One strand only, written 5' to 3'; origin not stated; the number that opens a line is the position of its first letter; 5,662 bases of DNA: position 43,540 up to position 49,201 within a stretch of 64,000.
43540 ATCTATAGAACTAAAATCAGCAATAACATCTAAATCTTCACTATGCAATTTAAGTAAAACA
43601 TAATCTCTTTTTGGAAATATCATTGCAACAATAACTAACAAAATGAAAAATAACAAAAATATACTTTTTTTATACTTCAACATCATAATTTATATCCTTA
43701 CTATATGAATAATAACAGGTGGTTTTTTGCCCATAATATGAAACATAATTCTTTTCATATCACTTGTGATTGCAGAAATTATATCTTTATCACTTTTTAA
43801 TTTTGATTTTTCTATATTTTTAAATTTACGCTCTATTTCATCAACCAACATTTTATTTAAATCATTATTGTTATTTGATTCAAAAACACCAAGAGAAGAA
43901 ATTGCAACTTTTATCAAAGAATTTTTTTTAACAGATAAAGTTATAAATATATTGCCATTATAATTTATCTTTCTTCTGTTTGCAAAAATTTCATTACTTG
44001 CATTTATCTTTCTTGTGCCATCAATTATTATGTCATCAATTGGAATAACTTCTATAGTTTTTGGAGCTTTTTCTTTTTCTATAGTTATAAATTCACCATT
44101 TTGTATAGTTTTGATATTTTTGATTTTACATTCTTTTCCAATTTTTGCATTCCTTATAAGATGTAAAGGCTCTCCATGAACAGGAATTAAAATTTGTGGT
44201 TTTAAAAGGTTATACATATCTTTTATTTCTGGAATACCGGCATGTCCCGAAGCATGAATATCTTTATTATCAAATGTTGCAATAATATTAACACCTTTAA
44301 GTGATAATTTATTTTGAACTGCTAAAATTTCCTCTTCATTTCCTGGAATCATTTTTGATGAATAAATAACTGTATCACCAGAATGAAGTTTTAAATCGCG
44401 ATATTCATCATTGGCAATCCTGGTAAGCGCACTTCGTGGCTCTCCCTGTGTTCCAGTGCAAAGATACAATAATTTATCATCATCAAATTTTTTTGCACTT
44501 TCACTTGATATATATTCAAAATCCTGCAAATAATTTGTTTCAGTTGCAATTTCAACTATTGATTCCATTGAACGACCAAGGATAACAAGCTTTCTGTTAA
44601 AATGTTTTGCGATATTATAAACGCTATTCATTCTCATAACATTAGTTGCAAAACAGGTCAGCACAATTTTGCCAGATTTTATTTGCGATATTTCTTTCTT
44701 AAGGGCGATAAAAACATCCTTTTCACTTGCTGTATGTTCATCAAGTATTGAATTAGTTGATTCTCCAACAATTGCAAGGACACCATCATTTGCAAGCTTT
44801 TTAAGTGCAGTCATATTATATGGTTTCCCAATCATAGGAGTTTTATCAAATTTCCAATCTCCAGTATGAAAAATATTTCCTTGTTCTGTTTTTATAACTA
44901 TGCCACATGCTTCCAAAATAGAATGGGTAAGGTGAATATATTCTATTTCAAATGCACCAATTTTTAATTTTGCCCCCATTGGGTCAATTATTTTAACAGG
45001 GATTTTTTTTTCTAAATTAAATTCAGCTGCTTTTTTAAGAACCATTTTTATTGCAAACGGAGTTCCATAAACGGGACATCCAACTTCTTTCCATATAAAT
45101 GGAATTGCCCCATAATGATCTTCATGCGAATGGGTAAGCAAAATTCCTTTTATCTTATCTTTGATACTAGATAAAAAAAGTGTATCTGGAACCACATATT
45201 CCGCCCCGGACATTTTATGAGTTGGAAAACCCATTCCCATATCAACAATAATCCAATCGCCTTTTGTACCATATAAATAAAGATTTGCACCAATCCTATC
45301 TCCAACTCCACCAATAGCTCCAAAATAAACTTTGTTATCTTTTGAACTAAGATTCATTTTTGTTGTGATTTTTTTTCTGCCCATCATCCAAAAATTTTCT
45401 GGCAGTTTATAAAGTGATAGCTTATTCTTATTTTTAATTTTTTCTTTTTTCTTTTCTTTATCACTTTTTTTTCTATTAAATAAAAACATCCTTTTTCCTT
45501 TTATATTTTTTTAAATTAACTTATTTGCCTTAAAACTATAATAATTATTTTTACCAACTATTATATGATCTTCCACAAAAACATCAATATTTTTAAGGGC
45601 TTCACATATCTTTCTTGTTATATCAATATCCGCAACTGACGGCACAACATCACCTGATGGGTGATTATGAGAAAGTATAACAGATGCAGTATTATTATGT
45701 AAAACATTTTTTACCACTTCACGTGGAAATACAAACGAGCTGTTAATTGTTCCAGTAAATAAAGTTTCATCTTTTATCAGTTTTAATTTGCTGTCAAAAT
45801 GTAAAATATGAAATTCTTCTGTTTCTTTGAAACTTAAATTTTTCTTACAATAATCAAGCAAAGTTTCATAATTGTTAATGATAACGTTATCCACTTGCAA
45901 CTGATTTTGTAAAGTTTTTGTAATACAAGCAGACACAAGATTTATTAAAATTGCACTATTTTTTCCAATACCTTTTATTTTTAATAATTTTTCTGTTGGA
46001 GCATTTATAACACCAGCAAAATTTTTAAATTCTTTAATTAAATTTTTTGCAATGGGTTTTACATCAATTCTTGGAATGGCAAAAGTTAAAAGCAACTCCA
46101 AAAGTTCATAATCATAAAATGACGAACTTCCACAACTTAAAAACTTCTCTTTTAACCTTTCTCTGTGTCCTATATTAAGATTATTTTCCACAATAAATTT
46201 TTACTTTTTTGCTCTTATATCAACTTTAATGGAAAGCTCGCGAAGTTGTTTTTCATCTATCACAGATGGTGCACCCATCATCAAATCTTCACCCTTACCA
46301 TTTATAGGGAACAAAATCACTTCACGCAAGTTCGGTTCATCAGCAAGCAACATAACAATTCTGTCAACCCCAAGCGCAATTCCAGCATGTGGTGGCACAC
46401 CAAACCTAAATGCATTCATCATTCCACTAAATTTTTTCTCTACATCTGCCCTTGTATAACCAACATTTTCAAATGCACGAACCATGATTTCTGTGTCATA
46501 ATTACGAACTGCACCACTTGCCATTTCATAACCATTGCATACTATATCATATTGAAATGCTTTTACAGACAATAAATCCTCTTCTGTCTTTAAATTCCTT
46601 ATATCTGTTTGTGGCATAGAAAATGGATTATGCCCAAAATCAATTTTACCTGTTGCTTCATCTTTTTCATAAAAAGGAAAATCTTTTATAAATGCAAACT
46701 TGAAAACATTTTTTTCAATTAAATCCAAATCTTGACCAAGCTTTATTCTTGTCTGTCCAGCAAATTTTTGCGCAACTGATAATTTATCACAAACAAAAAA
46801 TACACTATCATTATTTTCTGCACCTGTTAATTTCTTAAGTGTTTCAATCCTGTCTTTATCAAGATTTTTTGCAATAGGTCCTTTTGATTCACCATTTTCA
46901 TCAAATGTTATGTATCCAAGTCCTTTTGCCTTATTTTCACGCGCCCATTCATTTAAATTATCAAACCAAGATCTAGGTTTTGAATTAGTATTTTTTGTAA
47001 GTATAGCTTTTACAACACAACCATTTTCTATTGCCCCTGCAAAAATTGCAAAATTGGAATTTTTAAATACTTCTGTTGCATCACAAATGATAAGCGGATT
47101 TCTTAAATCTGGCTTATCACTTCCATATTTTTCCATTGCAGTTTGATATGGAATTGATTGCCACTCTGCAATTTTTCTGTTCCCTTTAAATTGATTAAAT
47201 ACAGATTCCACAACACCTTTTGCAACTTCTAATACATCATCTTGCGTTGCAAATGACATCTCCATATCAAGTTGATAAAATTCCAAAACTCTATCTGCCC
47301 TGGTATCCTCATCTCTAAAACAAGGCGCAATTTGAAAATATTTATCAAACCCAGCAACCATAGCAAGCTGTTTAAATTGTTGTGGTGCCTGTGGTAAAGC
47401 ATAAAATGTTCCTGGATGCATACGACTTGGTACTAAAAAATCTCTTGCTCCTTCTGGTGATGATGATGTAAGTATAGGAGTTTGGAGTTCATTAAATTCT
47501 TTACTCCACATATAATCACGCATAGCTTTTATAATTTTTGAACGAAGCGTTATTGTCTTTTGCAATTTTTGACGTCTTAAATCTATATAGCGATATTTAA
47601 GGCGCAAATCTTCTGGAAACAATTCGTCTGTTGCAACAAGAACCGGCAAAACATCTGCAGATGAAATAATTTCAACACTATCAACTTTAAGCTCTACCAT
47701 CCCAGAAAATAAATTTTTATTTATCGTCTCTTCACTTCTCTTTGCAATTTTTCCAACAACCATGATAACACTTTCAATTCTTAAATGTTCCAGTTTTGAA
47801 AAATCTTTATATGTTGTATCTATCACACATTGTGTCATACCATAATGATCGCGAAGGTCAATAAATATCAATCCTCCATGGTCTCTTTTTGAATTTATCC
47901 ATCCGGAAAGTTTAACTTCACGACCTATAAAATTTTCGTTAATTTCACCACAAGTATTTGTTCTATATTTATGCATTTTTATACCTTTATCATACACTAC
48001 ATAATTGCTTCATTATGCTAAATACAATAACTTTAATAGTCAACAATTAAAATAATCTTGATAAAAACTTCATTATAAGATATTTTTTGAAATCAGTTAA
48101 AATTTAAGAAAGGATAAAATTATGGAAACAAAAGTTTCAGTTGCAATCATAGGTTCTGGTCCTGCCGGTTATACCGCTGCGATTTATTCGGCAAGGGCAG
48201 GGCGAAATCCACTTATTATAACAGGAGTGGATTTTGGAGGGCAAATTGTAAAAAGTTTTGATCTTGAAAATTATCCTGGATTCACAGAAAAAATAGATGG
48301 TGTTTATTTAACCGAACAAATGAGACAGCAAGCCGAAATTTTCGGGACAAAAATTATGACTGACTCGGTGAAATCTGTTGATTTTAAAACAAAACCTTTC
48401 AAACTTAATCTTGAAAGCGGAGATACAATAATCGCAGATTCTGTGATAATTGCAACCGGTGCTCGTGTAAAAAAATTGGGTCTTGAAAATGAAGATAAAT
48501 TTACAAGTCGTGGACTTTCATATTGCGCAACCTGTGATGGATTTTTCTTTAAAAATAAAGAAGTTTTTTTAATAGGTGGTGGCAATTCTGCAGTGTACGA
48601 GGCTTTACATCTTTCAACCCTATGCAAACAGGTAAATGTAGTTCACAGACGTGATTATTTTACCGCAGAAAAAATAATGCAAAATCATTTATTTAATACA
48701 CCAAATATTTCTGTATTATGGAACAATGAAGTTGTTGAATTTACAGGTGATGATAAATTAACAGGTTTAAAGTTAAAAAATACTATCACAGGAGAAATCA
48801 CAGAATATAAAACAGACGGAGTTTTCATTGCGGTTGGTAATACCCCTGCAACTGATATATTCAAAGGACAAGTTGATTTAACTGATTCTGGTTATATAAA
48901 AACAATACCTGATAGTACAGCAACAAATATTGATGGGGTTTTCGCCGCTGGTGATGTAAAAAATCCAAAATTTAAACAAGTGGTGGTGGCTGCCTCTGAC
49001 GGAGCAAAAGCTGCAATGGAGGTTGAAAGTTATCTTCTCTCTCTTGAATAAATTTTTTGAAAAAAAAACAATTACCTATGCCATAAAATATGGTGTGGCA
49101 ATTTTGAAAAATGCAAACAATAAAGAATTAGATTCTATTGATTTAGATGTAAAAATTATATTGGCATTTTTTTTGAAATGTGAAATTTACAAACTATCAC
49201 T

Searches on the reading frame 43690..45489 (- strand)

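Call 10: search_protein_families(library=pfam, proteins=[window:43690-45489:-])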
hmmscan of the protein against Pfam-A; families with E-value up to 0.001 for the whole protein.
window:43690-45489:- (599 aa): 5 families
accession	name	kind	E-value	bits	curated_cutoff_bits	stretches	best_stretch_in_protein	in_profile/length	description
PF22505.1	RNase_J_b_CASP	-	4.4e-39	133.6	27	1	273-395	2-126/126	Ribonuclease J, beta-CASP domain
PF00753.33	Lactamase_B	-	3e-10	40.8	22.7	1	67-214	5-152/196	Metallo-beta-lactamase superfamily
PF12706.13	Lactamase_B_2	-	1.1e-09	38.6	27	1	110-221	26-151/200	Beta-lactamase superfamily domain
PF07521.17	RMMBL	-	5.5e-09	36.3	21.6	1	409-446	9-47/63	Zn-dependent metallo-hydrolase RNA specificity domain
PF17770.6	RNase_J_C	-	3.2e-07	31.7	23.8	1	503-599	3-102/102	Ribonuclease J C-terminal domain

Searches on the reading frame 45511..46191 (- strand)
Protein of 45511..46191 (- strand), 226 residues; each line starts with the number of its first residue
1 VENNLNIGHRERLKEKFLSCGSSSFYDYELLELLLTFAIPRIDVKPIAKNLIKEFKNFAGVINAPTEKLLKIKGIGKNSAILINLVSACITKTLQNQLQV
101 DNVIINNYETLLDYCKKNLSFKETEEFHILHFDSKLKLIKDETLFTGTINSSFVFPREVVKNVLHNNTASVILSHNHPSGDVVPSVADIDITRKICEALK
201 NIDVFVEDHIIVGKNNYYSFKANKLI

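Call 10: search_protein_families(library=pfam, proteins=[window:45511-46191:-])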
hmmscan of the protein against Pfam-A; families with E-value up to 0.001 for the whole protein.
window:45511-46191:- (226 aa): 3 families
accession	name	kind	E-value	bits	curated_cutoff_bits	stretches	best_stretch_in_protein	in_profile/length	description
PF04002.20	RadC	-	4.7e-40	136.7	22.1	1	105-224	1-120/121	RadC-like JAB domain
PF20582.4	UPF0758_N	-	9.9e-09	35.6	27.1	1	9-80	6-76/77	UPF0758 N-terminal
PF12826.13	HHH_2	-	6.2e-05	23.5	27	1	47-83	15-51/64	Helix-hairpin-helix motif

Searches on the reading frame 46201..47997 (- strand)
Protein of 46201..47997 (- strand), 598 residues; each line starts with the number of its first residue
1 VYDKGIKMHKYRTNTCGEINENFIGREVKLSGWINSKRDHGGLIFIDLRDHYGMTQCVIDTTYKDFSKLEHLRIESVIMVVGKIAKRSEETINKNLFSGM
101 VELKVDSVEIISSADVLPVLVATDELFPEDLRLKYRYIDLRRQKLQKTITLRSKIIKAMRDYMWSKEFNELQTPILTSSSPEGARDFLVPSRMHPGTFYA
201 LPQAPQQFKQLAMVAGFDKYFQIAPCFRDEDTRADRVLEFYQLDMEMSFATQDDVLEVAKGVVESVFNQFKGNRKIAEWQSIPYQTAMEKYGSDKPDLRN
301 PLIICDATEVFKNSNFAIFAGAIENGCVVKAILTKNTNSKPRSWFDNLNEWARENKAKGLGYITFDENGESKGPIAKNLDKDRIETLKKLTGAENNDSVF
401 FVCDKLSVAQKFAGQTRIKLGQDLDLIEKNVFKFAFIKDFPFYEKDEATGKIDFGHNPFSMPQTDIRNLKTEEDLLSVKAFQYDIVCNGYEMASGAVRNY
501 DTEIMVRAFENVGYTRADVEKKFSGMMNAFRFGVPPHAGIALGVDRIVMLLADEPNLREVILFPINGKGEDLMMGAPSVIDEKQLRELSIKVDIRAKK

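Call 10: search_protein_families(library=pfam, proteins=[window:46201-47997:-])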
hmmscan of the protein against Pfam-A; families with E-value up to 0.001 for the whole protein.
window:46201-47997:- (598 aa): 3 families
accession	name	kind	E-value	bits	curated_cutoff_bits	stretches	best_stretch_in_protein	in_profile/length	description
PF00152.25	tRNA-synt_2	-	3e-106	355.4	25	1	129-566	2-307/308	tRNA synthetases class II (D, K and N)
PF02938.19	GAD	-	3.4e-16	59.7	23.4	1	319-411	1-93/95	GAD domain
PF01336.31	tRNA_anti-codon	-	8.1e-15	55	27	1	28-111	1-75/75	OB-fold nucleic acid binding domain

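Call 81: find_homologous_proteins(query=window:46201-47997:-)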
Query window:46201-47997:- (598 aa): 8000 proteins with E <= 0.001 among 8000 candidates; the best 120 are listed.
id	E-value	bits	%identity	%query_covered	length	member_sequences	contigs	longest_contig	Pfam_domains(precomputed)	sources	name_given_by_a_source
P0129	0.0e+0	1363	100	100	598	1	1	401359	PF01336.32,PF02938.20,PF00152.26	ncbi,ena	-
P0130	0.0e+0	1258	92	99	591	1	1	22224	PF01336.32,PF02938.20,PF00152.26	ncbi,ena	-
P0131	0.0e+0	1110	82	99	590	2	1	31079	PF01336.32,PF02938.20,PF00152.26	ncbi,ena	-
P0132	0.0e+0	1088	80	99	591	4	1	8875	PF01336.32,PF02938.20,PF00152.26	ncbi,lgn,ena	-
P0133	0.0e+0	1087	80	98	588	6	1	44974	PF01336.32,PF02938.20,PF00152.26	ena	-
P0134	0.0e+0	1084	80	99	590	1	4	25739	PF01336.32,PF02938.20,PF00152.26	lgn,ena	-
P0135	0.0e+0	1084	80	99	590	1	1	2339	PF01336.32,PF02938.20,PF00152.26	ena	-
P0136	0.0e+0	1084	80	99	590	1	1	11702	PF01336.32,PF02938.20,PF00152.26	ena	-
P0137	0.0e+0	1082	80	99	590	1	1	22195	PF01336.32,PF02938.20,PF00152.26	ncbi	-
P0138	0.0e+0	1079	80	99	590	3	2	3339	PF01336.32,PF02938.20,PF00152.26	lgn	-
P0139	0.0e+0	1079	80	99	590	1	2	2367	PF01336.32,PF02938.20,PF00152.26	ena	-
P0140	0.0e+0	1078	79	99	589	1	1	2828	PF01336.32,PF02938.20,PF00152.26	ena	-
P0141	0.0e+0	1076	80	99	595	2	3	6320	PF01336.32,PF02938.20,PF00152.26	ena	-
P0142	0.0e+0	1070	79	99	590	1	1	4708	PF01336.32,PF02938.20,PF00152.26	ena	-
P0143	0.0e+0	1070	79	99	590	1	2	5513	PF01336.32,PF02938.20,PF00152.26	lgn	-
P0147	0.0e+0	1068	79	99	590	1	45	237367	PF01336.32,PF02938.20,PF00152.26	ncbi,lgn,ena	-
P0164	0.0e+0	1047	77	99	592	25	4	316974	PF01336.32,PF02938.20,PF00152.26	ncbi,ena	-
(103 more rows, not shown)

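Call 89: list_cluster_members(proteins=[P0129, P0130, P0131, P0147, P0164])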
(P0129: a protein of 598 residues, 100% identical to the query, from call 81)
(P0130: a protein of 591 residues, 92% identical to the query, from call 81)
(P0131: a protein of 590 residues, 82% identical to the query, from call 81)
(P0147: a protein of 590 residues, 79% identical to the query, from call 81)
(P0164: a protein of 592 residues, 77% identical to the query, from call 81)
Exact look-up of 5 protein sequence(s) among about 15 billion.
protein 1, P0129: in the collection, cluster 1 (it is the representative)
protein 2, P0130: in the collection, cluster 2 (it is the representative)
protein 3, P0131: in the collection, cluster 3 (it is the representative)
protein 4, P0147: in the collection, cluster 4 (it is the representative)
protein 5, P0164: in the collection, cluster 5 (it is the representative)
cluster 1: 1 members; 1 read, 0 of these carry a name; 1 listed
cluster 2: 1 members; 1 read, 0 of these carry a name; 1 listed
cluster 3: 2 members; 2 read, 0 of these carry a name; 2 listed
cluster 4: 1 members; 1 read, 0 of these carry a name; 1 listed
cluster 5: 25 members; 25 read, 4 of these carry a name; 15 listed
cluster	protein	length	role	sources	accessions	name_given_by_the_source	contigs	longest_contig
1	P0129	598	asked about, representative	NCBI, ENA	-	-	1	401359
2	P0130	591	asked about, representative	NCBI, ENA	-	-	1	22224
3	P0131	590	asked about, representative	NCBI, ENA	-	-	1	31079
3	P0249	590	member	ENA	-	-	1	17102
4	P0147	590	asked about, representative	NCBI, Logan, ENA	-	-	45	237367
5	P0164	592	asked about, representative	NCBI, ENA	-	-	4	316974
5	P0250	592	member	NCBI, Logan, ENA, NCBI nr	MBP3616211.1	MAG: aspartate--tRNA ligase [Alphaproteobacteria bacterium] | aspartate--tRNA ligase [Alphaproteobacteria bacterium]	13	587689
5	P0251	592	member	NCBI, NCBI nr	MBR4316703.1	MAG: aspartate--tRNA ligase [Alphaproteobacteria bacterium] | aspartate--tRNA ligase [Alphaproteobacteria bacterium]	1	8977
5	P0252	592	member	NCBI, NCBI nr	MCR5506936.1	MAG: aspartate--tRNA ligase [bacterium] | aspartate--tRNA ligase [bacterium]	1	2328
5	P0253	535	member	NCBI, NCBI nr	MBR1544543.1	MAG: aspartate--tRNA ligase, partial [Alphaproteobacteria bacterium] | aspartate--tRNA ligase [Alphaproteobacteria bacterium]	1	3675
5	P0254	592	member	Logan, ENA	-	-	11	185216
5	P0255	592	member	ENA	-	-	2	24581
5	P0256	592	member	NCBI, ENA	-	-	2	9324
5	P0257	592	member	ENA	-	-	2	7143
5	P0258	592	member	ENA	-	-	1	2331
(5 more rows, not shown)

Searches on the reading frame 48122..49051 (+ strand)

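Call 10: search_protein_families(library=pfam, proteins=[window:48122-49051:+])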
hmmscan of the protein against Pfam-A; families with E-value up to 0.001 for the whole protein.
window:48122-49051:+ (309 aa): 9 families
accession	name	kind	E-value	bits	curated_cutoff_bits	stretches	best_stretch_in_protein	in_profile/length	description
PF07992.20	Pyr_redox_2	-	5.8e-51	174.1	26.1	1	6-294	2-291/291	Pyridine nucleotide-disulphide oxidoreductase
PF13738.12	Pyr_redox_3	-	4.5e-19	69.3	30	1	57-277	77-305/305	Pyridine nucleotide-disulphide oxidoreductase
PF00070.33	Pyr_redox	-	1.2e-12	48.6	22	1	148-220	2-81/82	Pyridine nucleotide-disulphide oxidoreductase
PF00890.30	FAD_binding_2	-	1.8e-06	27.9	20.4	1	7-46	2-42/414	FAD binding domain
PF03486.20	HI0933_like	-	2.7e-06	27.4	50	0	6-34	2-30/244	HI0933-like protein Rossmann domain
PF01134.28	GIDA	-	2.3e-05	24.1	22.1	0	7-34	2-29/391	Glucose inhibited division protein A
PF12831.13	FAD_oxidored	-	4e-05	23.5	27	1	7-41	2-37/416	FAD dependent oxidoreductase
PF13454.12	NAD_binding_9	-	4.3e-05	24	21.8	0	60-114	96-154/155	FAD-NAD(P)-binding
PF01266.30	DAO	-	0.00016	21.7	27.9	0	58-119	146-209/353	FAD dependent oxidoreductase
